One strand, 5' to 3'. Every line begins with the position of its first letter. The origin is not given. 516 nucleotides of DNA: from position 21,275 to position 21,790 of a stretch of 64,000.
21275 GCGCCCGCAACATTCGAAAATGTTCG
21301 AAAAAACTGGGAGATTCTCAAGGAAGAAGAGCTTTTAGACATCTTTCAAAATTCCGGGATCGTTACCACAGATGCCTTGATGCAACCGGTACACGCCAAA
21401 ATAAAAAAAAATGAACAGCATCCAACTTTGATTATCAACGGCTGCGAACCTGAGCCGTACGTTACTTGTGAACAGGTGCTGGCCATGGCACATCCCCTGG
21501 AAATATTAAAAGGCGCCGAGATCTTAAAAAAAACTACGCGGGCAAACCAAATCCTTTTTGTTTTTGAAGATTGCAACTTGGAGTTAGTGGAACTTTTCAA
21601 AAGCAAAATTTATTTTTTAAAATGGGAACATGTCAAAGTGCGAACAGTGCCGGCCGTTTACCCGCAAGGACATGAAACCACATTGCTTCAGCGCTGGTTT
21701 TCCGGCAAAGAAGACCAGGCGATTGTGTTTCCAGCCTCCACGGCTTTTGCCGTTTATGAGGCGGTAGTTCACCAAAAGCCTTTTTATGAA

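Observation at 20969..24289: Stripped-down Rnf/Nqr-like membrane module (C, D, 49-aa stub, E-like, A-like) fused to the 3' end of the biotin operon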

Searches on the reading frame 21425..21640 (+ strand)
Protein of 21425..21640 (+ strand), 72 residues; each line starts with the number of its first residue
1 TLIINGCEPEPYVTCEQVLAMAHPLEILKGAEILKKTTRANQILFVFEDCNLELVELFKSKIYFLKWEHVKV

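Call 87: find_related_loci(query=A6, collection=metagenome_contigs, flank=10000)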
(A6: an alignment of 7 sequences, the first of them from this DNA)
Query A6 (72 aa) in metagenome_contigs; peptide patterns used: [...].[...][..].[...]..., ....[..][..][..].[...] (x = any residue, [..] = any of these).
577 stretches matched a pattern; 113 encode a relative of the query (tblastn E <= 1e-3); the best 80 are kept; 80 distinct loci.
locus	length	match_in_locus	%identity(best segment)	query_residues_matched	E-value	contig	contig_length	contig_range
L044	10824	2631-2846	74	1-72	4e-35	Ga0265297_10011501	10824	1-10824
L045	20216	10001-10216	74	1-72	1e-34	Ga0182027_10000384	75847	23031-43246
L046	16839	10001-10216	72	1-72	9e-35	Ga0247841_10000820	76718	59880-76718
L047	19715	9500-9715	71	1-72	9e-35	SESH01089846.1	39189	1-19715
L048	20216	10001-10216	71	1-72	8e-35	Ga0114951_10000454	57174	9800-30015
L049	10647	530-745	72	1-72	2e-34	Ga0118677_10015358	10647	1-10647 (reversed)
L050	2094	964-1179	72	1-72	3e-34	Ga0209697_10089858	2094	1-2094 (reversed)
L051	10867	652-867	74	1-72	4e-34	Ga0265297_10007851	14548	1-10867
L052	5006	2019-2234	74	1-72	3e-34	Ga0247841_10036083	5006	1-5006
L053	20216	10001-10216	71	1-72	3e-35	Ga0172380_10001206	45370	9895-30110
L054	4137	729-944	71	1-72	2e-33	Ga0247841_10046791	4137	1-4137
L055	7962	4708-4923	68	1-72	4e-33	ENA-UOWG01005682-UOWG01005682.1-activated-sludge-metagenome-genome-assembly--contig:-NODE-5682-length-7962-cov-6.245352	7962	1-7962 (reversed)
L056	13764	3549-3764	68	1-72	4e-33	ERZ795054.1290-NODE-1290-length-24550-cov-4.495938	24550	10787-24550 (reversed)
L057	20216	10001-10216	71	1-72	2e-32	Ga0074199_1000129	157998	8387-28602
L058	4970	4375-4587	70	1-71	2e-32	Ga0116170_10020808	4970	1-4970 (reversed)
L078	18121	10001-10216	54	1-72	2e-24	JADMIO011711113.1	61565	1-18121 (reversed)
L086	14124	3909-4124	54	1-72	4e-22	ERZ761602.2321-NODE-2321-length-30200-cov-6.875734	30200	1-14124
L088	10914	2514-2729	51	1-72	2e-21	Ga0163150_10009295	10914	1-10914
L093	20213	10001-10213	45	2-72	2e-20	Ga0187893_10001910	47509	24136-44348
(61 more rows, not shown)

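Call 95: search_protein_families(library=pfam, proteins=[L078:5423-6073:-, L078:6172-7488:-, L078:7573-8160:+, L078:8242-9459:-, L086:49-954:+, L086:965-2137:+, L086:2169-2837:+, L086:4655-5545:+, L088:3-1934:+, L093:8709-9530:+], max_evalue=0.0001)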
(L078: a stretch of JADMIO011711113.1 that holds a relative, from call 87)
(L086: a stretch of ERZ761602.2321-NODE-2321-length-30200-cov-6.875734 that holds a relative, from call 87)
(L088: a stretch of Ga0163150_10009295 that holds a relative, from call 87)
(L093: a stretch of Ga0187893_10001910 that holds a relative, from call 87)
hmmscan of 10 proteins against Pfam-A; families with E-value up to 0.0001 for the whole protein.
L078:5423-6073:- (216 aa): 1 family
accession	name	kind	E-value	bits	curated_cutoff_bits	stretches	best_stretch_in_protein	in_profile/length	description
PF01814.28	Hemerythrin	-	1.2e-17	65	25.3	1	70-189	2-126/127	Hemerythrin HHE cation binding domain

L078:6172-7488:- (438 aa): 2 families
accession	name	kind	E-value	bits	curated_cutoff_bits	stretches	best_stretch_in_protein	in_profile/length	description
PF00817.25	IMS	-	1.2e-47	162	23.2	1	18-163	1-148/148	impB/mucB/samB family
PF11799.13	IMS_C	-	7.3e-17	62.2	20.7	1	253-361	3-109/109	impB/mucB/samB family C-terminal domain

L078:7573-8160:+ (195 aa): 1 family
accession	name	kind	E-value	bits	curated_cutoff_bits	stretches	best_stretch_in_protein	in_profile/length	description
PF00717.28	Peptidase_S24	-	1.9e-27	95.7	23.3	1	75-187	2-115/116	Peptidase S24-like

L078:8242-9459:- (405 aa): 5 families
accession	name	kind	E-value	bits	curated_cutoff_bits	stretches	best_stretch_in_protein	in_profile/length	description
PF01494.25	FAD_binding_3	-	2.4e-36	126.1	22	1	6-313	2-313/349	FAD binding domain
PF00890.30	FAD_binding_2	-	7.7e-08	32.4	20.4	0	7-39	1-33/414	FAD binding domain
PF12831.13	FAD_oxidored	-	3e-05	23.9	27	0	7-163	1-143/416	FAD dependent oxidoreductase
PF13450.12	NAD_binding_8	-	4.8e-05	24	21.9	0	10-39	1-30/68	NAD(P)-binding Rossmann-like domain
PF01266.30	DAO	-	9.3e-05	22.5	27.9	0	7-40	1-34/353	FAD dependent oxidoreductase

L086:49-954:+ (301 aa): 1 family
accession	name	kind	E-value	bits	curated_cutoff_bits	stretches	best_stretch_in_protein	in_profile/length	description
PF00892.27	EamA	-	1.9e-41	141.9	28.2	2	8-141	3-134/135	EamA-like transporter family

L086:965-2137:+ (390 aa): 2 families
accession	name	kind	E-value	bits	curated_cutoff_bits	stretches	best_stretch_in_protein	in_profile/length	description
PF00155.27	Aminotran_1_2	-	6.8e-66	223.3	19.7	1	29-377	4-360/361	Aminotransferase class I and II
PF01041.23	DegT_DnrJ_EryC1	-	9.3e-07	28.8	19.8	1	89-198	41-145/360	DegT/DnrJ/EryC1/StrS aminotransferase family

L086:2169-2837:+ (222 aa): 1 family
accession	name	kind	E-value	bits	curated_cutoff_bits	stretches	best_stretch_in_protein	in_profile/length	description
PF01863.23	YgjP-like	-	1.8e-55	188.6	26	1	15-216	1-207/207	YgjP-like, metallopeptidase domain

L086:4655-5545:+ (296 aa): 1 family
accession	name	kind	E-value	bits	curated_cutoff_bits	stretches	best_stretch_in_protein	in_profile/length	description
PF03116.20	NQR2_RnfD_RnfE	-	1.3e-07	31.8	27.7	1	38-162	4-129/296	NQR2, RnfD, RnfE family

L088:3-1934:+ (643 aa): 20 families
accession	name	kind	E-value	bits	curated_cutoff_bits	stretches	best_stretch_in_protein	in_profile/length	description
PF00005.33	ABC_tran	-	4.7e-51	173.4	25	2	20-185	2-137/137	ABC transporter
PF13304.12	AAA_21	-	1.7e-17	64.9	27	0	147-212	231-299/304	AAA domain, putative AbiEii toxin, Type IV TA system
PF16326.10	ABC_tran_CTD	-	3.4e-16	59.6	32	1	570-638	1-68/69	ABC transporter C-terminal domain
PF02463.25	SMC_N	-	1e-14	55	40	1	347-505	26-207/220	RecF/RecN/SMC N terminal domain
PF12848.13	ABC_tran_Xtn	-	1.5e-11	44.7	25.9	1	224-300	1-79/85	ABC transporter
PF00006.31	ATP-synt_ab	-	1.2e-07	32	29.5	0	340-396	9-65/213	ATP synthase alpha/beta family, nucleotide-binding domain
PF13191.12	AAA_16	-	2.4e-07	31.8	32.6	0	348-406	27-85/167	AAA ATPase domain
PF00004.35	AAA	-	3.1e-07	31.3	21.2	0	33-56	2-25/131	ATPase family associated with various cellular activities (AAA)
PF13175.12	AAA_15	-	5.8e-07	29.9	32.1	0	349-365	27-43/374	AAA ATPase domain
PF13555.12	AAA_29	-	1.9e-06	28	27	0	18-46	11-39/61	P-loop containing region of AAA domain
PF13401.12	AAA_22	-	3.6e-06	27.8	27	0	350-381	10-33/130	AAA domain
PF05729.18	NACHT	-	8.2e-06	26.2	26.7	0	31-54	2-25/167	NACHT domain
PF01637.24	ATPase_2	-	9.6e-06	26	33.2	0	350-401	25-68/225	ATPase domain predominantly from Archaea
PF13521.12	AAA_28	-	1.2e-05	26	27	0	347-366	1-20/164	AAA domain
PF13238.12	AAA_18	-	1.3e-05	26.1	29.4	0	348-381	1-27/128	AAA domain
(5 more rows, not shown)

L093:8709-9530:+ (273 aa): 1 family
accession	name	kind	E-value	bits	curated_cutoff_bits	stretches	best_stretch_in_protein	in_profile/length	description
PF02540.23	NAD_synthase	-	1.3e-05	24.9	21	1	12-81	13-84/242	NAD synthase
